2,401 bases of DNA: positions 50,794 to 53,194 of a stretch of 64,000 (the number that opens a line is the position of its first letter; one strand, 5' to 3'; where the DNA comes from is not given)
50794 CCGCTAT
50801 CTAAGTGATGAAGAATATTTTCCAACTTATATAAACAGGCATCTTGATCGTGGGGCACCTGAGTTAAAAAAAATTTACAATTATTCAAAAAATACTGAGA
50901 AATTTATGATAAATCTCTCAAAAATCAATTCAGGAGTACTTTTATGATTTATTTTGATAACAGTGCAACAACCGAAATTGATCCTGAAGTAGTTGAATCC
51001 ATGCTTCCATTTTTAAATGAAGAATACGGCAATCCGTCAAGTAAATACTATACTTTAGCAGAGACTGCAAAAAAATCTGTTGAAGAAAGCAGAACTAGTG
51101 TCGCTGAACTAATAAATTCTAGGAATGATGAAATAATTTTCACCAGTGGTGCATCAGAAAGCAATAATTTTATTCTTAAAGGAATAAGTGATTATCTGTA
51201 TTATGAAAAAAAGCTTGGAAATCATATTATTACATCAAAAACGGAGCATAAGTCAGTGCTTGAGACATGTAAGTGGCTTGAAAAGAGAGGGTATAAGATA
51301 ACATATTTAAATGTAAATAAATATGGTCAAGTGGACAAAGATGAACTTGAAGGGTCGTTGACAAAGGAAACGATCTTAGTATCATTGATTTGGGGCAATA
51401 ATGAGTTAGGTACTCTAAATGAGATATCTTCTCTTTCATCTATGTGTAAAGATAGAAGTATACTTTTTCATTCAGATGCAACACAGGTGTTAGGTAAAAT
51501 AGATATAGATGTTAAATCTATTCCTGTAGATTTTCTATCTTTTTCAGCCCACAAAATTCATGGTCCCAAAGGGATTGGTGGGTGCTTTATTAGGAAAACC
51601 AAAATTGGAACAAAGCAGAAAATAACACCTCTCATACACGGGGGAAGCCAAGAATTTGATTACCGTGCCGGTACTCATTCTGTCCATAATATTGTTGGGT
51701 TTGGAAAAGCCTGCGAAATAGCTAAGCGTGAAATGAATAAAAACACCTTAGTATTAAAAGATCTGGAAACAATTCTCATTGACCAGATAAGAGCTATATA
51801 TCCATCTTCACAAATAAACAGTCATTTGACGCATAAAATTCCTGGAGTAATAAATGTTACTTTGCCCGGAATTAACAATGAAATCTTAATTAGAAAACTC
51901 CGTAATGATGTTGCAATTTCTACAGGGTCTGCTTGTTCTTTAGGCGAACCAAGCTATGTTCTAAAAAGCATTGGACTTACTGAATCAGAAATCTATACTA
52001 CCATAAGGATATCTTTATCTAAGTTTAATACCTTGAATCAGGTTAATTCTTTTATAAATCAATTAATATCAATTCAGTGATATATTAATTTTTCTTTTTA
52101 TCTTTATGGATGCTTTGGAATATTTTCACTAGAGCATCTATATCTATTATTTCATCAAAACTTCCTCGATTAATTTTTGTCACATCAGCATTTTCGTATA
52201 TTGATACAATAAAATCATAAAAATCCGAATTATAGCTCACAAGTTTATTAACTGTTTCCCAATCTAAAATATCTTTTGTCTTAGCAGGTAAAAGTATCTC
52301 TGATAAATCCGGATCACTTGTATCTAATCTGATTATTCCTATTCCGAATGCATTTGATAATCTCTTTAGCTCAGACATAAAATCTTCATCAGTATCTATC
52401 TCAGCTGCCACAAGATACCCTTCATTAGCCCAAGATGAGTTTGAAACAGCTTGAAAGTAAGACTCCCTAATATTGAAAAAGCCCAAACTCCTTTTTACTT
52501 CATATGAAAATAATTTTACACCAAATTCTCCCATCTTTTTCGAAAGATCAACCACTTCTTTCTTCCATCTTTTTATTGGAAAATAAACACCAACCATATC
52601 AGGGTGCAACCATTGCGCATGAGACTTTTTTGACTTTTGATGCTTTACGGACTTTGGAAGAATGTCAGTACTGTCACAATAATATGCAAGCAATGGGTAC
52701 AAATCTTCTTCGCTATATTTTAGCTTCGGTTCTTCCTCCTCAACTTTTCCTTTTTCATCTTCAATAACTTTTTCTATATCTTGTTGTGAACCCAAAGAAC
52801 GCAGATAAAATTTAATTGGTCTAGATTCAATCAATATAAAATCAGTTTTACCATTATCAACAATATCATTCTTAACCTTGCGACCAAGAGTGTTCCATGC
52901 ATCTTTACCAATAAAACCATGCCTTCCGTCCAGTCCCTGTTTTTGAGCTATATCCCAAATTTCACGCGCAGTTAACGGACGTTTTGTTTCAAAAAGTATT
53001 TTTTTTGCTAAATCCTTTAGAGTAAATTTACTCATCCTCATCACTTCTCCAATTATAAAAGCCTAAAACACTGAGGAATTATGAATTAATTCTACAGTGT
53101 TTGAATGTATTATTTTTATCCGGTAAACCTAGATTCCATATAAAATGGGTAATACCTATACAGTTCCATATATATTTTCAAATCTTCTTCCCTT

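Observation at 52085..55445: Unrecognised three-gene module (GHKL ATPase, 321-aa unknown, HARE-HTH/PD-(D/E)xK-like protein) inside the dnd island and coupled to dndH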

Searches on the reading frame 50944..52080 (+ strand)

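Call 99: search_protein_families(library=ncbifam, proteins=[window:50944-52080:+], max_evalue=0.00001)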
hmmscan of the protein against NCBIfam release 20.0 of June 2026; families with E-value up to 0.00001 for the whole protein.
window:50944-52080:+ (378 aa): 20 families
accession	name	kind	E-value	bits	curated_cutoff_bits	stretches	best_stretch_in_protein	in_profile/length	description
TIGR03235.1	DNA_S_dndA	equivalog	1.1e-127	426.2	480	1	3-358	1-353/353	cysteine desulfurase DndA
TIGR03402.1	FeS_nifS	equivalog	1.8e-119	398.9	530.75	1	2-377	1-369/379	cysteine desulfurase NifS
NF010611.0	PRK14012.1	equivalog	1e-115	386.9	548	1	2-374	7-375/406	IscS subfamily cysteine desulfurase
TIGR02006.1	IscS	equivalog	1e-114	383.7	643.2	1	2-374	5-371/402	IscS subfamily cysteine desulfurase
TIGR03403.1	nifS_epsilon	equivalog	3.3e-94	315.8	587.7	1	2-374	1-369/382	NifS family cysteine desulfurase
NF002806.0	PRK02948.1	subfamily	7.2e-81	272.1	304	1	1-377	1-371/381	IscS subfamily cysteine desulfurase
TIGR01979.1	sufS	subfamily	6.8e-49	166.8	475.1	1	1-377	19-398/403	SufS family cysteine desulfurase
TIGR01977.1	am_tr_V_EF2568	hypoth_equivalog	6.6e-44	150.4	377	1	2-375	1-374/376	cysteine desulfurase family protein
NF041166.1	f2_encap_cargo1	exception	1.8e-34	119.9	800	1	1-375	246-621/623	family 2A encapsulin nanocompartment cargo protein cysteine desulfurase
TIGR01976.1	am_tr_V_VC1184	hypoth_equivalog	6.5e-27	94.8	352.35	1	1-371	19-398/401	cysteine desulfurase-like protein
NF040779.1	Sec_lyase_SclA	exception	1.5e-26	93.2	525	1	2-236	1-228/378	selenocysteine lyase SclA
NF006791.0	PRK09295.1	equivalog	3.9e-26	92.1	661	1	1-235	24-254/406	cysteine desulfurase SufS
NF008126.0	PRK10874.1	equivalog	8.5e-25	87.7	607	1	2-372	21-390/401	cysteine desulfurase CsdA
TIGR03392.1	FeS_syn_CsdA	equivalog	4.8e-24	85.3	493.6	1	2-372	18-387/398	cysteine desulfurase CsdA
TIGR03812.1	tyr_de_CO2_Arch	equivalog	1.2e-12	47.4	299.4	1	17-180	37-192/375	tyrosine decarboxylase MfnA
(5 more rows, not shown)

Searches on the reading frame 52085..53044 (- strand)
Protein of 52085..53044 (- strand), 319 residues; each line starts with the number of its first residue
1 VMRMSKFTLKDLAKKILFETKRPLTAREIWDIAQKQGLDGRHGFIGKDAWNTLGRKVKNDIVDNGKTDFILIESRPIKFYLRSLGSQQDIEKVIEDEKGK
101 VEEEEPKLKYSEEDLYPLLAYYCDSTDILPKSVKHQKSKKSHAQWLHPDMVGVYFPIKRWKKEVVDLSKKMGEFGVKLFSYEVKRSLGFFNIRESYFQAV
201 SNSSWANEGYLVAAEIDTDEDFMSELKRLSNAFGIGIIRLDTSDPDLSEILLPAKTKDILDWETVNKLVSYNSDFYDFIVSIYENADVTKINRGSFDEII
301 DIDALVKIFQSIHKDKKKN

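Call 4: search_protein_families(library=pfam, proteins=[window:52085-53044:-], max_evalue=0.1)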
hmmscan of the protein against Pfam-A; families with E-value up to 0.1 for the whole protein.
window:52085-53044:- (319 aa): 1 family
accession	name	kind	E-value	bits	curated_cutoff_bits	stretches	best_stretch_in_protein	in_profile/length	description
PF05066.19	HARE-HTH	-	5.7e-09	36.7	25.9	1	7-72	1-61/71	HB1, ASXL, restriction endonuclease HTH domain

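Call 5: search_protein_families(library=padloc, proteins=[window:52085-53044:-], max_evalue=0.01)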
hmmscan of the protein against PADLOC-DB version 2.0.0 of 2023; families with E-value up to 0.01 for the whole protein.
window:52085-53044:- (319 aa): 0 families

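Call 6: search_protein_families(library=ncbifam, proteins=[window:52085-53044:-], max_evalue=0.01)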
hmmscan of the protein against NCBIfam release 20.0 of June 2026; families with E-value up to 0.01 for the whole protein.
window:52085-53044:- (319 aa): 0 families

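Call 30: find_homologous_proteins(query=window:52085-53044:-, max_evalue=0.001)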
Query window:52085-53044:- (319 aa): 5541 proteins with E <= 0.001 among 7578 candidates; the best 120 are listed.
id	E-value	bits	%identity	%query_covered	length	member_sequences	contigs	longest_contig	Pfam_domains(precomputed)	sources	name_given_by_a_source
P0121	2.4e-206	702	100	99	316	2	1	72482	PF05066.20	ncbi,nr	ncbi:HTH domain-containing protein [Anaerobacterium chartisolvens]|nr:HTH domain-containing protein 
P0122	7.7e-122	425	61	95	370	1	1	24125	PF05066.20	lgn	-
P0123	2.1e-105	371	68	74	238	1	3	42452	PF05066.20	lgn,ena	-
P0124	1.6e-100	355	53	96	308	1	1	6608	PF05066.20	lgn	-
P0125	7.1e-97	343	53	95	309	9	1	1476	PF05066.20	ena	-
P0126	9.2e-97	342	52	95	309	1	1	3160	PF05066.20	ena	-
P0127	2.0e-96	341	52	95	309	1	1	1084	PF05066.20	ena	-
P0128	4.7e-95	337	52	95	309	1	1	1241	PF05066.20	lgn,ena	-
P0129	5.0e-94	333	52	95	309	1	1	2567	PF05066.20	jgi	-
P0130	1.6e-93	332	52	95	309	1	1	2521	PF05066.20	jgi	-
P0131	3.5e-93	330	51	95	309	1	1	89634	PF05066.20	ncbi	-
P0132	4.6e-93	330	53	95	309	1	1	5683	PF05066.20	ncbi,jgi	ncbi:MAG: COG2958 family protein [Candidatus Heimdallarchaeota archaeon]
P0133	5.4e-93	330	51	94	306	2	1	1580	PF05066.20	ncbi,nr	ncbi:MAG: hypothetical protein CO114_07540 [Euryarchaeota archaeon CG_4_9_14_3_um_filter_38_12]|nr:M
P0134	5.4e-93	330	50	96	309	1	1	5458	PF05066.20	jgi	-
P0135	7.9e-93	329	50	95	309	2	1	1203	PF05066.20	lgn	-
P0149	3.3e-91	324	50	95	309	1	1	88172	PF05066.20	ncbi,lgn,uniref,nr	ncbi:COG2958 family protein [Thermosipho globiformans]|uniref:COG2958 family protein n=1 Tax=Thermos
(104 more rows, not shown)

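Call 32: find_encoding_contigs(protein=P0149, flank=8000, max_places=2)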
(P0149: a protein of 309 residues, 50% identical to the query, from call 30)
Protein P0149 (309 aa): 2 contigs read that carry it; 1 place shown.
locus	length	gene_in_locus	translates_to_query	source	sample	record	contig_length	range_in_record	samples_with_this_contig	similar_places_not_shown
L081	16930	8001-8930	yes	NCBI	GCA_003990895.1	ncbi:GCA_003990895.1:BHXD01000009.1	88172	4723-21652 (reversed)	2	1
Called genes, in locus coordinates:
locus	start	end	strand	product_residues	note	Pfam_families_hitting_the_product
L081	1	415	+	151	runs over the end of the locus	-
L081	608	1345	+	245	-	PF01925:TauE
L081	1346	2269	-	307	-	PF12146:Hydrolase_4, PF00561:Abhydrolase_1 (faint), PF03959:FSH1 (weak)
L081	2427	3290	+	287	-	PF00892:EamA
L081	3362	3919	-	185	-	-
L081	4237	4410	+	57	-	-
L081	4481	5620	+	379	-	PF07947:YhhN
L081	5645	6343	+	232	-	PF03577:Peptidase_C69, PF03417:AAT (weak)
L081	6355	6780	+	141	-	-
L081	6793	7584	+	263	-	PF02578:Cu-oxidase_4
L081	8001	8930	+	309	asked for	PF05066:HARE-HTH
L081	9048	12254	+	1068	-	PF13091:PLDc_2, PF04851:ResIII (faint), PF00176:SNF2-rel_dom, PF00271:Helicase_C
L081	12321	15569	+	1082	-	PF20473:MmeI_Mtase (faint), PF07669:Eco57I, PF02384:N6_Mtase (weak), PF12950:TaqI_C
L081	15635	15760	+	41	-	-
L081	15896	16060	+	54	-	-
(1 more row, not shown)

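Call 33: find_encoding_contigs(protein=P0122, flank=8000, max_places=2)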
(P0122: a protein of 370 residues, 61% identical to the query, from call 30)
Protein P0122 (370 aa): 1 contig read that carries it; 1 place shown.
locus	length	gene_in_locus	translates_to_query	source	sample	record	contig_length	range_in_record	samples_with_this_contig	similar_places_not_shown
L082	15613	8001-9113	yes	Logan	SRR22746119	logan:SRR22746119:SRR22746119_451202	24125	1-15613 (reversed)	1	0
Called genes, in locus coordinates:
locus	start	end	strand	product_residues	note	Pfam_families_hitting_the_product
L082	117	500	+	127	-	PF12844:HTH_19, PF13560:HTH_31, PF01381:HTH_3, PF13412:HTH_24 (faint), PF13443:HTH_26 (weak), PF07022:Phage_CI_repr (weak)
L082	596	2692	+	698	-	PF00176:SNF2-rel_dom, PF00270:DEAD, PF04851:ResIII, PF18766:SWI2_SNF2, PF00271:Helicase_C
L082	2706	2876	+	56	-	-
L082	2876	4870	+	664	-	PF02463:SMC_N (weak), PF13175:AAA_15, PF13476:AAA_23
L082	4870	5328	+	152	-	PF27807:DNA_S_mod_dnd_assoc_4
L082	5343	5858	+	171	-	-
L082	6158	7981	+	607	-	PF03235:GmrSD_N, PF07510:GmrSD_C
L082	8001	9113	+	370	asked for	PF05066:HARE-HTH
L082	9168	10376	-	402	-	PF00266:Aminotran_5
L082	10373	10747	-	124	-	PF08870:DndE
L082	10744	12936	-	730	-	PF02463:SMC_N, PF13476:AAA_23, PF13514:AAA_27 (weak)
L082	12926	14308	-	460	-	PF01507:PAPS_reduct (weak)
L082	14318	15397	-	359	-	PF14072:DndB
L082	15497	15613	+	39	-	?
